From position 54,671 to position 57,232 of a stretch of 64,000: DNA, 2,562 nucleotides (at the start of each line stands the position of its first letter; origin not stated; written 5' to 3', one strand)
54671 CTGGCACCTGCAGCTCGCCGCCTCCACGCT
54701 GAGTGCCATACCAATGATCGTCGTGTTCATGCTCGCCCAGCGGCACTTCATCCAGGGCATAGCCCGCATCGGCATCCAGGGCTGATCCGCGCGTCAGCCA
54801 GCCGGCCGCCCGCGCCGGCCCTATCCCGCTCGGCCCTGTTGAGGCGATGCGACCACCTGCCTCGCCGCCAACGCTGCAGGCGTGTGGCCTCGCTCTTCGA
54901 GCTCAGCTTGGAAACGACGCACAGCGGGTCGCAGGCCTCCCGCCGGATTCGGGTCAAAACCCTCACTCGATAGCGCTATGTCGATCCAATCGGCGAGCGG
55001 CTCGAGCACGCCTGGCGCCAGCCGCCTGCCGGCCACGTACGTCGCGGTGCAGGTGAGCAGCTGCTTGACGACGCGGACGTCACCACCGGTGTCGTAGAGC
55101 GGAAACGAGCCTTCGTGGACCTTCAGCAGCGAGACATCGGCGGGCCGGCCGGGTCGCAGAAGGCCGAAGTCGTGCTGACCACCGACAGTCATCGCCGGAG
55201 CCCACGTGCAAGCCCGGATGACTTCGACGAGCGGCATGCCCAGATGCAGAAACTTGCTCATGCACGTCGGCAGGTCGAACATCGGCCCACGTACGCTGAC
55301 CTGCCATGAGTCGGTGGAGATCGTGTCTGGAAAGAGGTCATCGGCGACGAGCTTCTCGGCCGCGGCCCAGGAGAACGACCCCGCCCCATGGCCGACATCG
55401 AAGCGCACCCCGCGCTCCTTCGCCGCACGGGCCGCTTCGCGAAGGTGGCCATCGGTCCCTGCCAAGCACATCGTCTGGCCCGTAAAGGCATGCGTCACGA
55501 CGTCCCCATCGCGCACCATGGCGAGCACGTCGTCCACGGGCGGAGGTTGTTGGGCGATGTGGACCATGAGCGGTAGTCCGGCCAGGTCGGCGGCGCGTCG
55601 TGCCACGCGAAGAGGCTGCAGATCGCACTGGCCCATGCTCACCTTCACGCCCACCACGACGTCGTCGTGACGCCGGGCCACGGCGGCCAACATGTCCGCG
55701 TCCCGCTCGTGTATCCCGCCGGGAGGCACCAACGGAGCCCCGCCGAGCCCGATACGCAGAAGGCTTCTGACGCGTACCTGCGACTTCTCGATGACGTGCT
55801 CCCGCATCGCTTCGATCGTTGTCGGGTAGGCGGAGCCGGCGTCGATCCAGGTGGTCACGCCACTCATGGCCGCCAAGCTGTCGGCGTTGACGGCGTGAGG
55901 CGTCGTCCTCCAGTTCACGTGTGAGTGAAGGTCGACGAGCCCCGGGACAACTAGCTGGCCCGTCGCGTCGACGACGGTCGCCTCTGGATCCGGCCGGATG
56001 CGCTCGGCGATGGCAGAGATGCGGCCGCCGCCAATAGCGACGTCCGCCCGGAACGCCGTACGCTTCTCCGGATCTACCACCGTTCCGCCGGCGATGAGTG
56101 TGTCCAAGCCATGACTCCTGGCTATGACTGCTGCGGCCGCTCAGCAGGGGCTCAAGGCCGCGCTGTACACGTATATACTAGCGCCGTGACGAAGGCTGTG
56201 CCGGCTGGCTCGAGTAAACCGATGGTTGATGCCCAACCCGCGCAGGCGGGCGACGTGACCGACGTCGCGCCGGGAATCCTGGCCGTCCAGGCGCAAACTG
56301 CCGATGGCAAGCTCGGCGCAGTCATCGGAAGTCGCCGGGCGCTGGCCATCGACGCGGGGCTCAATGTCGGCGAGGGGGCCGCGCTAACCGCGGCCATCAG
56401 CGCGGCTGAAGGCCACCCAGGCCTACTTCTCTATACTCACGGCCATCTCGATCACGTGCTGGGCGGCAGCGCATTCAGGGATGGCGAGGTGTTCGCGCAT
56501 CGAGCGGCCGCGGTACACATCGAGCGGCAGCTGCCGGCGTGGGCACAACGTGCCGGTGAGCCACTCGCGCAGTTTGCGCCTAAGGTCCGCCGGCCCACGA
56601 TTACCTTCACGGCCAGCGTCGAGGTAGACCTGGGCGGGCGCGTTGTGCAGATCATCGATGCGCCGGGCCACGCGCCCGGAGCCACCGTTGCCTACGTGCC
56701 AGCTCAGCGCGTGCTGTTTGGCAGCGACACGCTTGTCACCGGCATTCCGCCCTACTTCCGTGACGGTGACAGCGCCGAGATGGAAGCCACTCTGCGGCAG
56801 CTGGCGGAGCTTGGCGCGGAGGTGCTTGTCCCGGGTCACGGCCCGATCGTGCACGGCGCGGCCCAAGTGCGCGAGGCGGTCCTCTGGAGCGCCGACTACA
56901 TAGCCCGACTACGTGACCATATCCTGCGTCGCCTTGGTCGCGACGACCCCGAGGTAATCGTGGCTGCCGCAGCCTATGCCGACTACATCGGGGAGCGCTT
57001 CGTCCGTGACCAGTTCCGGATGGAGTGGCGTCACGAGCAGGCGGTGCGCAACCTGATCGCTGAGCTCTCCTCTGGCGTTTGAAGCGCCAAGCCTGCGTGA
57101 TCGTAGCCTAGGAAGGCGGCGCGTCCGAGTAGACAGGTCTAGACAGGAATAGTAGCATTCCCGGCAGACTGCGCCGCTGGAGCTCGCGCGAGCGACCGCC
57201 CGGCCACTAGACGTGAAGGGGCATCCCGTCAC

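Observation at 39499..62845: Six related GT-N-TA-N-AC operators tie a locus of more than 24 kb into one HutC-type regulon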

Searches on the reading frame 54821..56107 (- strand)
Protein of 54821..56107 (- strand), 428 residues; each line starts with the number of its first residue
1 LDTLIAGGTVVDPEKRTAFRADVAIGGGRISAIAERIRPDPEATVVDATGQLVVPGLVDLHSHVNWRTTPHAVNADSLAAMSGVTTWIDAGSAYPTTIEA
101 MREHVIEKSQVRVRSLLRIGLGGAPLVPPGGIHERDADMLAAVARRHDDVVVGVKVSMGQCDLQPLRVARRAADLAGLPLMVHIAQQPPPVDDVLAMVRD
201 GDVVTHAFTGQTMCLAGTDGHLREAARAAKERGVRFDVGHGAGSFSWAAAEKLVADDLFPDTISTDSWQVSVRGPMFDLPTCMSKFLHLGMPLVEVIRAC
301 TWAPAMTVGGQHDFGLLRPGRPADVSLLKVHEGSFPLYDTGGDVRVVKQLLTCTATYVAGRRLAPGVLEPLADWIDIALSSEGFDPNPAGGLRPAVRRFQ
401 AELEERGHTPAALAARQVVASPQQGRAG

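Call 6: search_protein_families(library=pfam, proteins=[window:54821-56107:-])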
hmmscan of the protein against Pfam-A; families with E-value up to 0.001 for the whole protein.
window:54821-56107:- (428 aa): 2 families
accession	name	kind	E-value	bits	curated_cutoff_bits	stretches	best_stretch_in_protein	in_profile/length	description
PF01979.26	Amidohydro_1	-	7.7e-15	55.4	25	1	52-331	1-321/345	Amidohydrolase family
PF07969.17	Amidohydro_3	-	7.3e-10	39.4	29.7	1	45-70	2-32/472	Amidohydrolase family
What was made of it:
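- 54821..56107 (-): Amidohydrolase/deacetylase-family metallohydrolase. Pfam Amidohydro_1 (call 6).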

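Call 33: search_protein_families(library=ncbifam, proteins=[window:54821-56107:-], max_evalue=0.00001)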
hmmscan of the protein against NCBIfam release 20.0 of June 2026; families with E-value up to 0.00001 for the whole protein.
window:54821-56107:- (428 aa): 45 families (the best 25 are shown)
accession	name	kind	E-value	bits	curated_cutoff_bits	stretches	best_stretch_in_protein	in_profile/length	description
NF006689.0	PRK09237.1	equivalog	3.1e-109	365.1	371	1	2-363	4-370/383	amidohydrolase/deacetylase family metallohydrolase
NF009060.0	PRK12394.1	equivalog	5.3e-70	236.1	442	1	1-361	3-371/381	metallo-dependent hydrolase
TIGR03583.1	EF_0837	hypoth_equivalog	6.1e-67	226.2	432.15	1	20-362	15-363/365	amidohydrolase/deacetylase family metallohydrolase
NF006056.0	PRK08204.1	subfamily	2.4e-16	59.6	391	1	3-76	5-78/449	hypothetical protein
NF006560.0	PRK09061.1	subfamily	2.7e-16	59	340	1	1-89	26-106/517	amidohydrolase family protein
NF004839.0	PRK06189.1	equivalog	7.4e-15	54.5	631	1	2-177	4-169/451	allantoinase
NF006845.0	PRK09357.2-6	equivalog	1.5e-14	53.6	728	1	1-67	1-67/428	dihydroorotase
TIGR02033.1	D-hydantoinase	equivalog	1.5e-13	50.5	393.25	1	4-92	2-93/454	dihydropyrimidinase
TIGR01224.1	hutI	equivalog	5.5e-13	48.5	298.15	1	22-155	5-144/377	imidazolonepropionase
TIGR03178.1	allantoinase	equivalog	6.1e-13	48.4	357.85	1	2-161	1-150/441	allantoinase AllB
NF006839.0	PRK09357.1-4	equivalog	5e-12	45.1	576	1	4-96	3-97/422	dihydroorotase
NF009941.0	PRK13404.1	subfamily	5.7e-12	45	647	1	2-80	5-79/478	dihydropyrimidinase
NF006688.0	PRK09236.1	equivalog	4.1e-11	42.3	535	1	3-101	4-103/444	dihydroorotase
TIGR02318.1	phosphono_phnM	equivalog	5.9e-11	41.9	390.55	1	21-97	16-101/376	phosphonate metabolism protein PhnM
NF006844.0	PRK09357.2-5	equivalog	7.5e-11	41.7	701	1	4-96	5-99/422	dihydroorotase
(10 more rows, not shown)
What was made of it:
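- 54821..56107 (-): NCBIfam PRK09237 scores 365 bits against a cut-off of 371 (call 33).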

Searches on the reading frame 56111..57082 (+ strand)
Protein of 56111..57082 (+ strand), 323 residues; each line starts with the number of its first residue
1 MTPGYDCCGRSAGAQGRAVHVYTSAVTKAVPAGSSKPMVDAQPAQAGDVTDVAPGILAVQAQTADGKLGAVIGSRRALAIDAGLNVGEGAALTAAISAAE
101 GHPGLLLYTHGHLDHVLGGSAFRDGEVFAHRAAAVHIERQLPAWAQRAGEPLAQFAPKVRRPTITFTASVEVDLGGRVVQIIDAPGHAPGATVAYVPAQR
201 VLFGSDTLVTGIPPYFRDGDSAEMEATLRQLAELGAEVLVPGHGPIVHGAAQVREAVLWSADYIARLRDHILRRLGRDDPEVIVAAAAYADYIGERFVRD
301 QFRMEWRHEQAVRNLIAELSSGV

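Call 6: search_protein_families(library=pfam, proteins=[window:56111-57082:+])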
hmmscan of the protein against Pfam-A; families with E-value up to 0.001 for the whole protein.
window:56111-57082:+ (323 aa): 2 families
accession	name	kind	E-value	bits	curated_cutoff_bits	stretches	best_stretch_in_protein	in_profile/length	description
PF00753.33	Lactamase_B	-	5.5e-17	62.8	22.7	1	80-243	20-196/196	Metallo-beta-lactamase superfamily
PF12706.13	Lactamase_B_2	-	7.8e-07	29.3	27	1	80-247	5-174/200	Beta-lactamase superfamily domain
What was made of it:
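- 56222..57082 (+): Metallo-beta-lactamase-fold hydrolase. The start codon is uncertain; ATG 56222 is the best candidate. Pfam Lactamase_B (call 6).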
